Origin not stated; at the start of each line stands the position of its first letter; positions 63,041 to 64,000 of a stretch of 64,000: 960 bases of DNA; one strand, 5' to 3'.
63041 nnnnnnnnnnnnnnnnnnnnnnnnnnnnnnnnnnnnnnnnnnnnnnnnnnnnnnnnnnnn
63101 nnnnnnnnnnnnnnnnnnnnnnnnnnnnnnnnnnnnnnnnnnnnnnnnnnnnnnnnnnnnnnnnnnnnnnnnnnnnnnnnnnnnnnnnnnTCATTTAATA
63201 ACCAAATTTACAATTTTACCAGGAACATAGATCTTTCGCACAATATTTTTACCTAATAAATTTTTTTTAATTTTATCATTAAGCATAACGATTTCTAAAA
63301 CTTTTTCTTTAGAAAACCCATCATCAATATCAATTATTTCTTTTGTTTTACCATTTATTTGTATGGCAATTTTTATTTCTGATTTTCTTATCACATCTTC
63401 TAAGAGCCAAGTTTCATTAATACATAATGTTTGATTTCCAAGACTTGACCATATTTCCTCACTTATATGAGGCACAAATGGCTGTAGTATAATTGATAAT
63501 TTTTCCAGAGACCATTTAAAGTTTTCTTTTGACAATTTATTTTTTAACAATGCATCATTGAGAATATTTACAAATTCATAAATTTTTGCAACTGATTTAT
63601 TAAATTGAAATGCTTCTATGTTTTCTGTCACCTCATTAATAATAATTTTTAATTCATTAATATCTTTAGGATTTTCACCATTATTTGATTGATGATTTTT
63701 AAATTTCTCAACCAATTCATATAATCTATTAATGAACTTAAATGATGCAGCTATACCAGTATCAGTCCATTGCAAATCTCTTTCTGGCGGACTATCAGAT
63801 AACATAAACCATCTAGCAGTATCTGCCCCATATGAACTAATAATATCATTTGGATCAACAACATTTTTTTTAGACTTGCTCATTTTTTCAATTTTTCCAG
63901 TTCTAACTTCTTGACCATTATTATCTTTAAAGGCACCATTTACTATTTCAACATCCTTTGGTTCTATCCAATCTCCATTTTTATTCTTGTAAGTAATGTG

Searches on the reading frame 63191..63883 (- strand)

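Call 5: search_protein_families(library=pfam, proteins=[window:63191-63883:-])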
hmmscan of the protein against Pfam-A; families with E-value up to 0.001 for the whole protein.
window:63191-63883:- (230 aa): 3 families
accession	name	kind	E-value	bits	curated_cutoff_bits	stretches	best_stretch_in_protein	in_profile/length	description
PF08264.19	Anticodon_1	-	1e-19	71.3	25.1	1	76-191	6-143/148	Anticodon-binding domain of tRNA ligase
PF00133.28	tRNA-synt_1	-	1e-07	31.5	22.7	1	1-39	376-413/414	tRNA synthetases class I (I, L, M and V)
PF09334.17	tRNA-synt_1g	-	7.2e-06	25.4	20.1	1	1-46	328-373/391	tRNA synthetases class I (M)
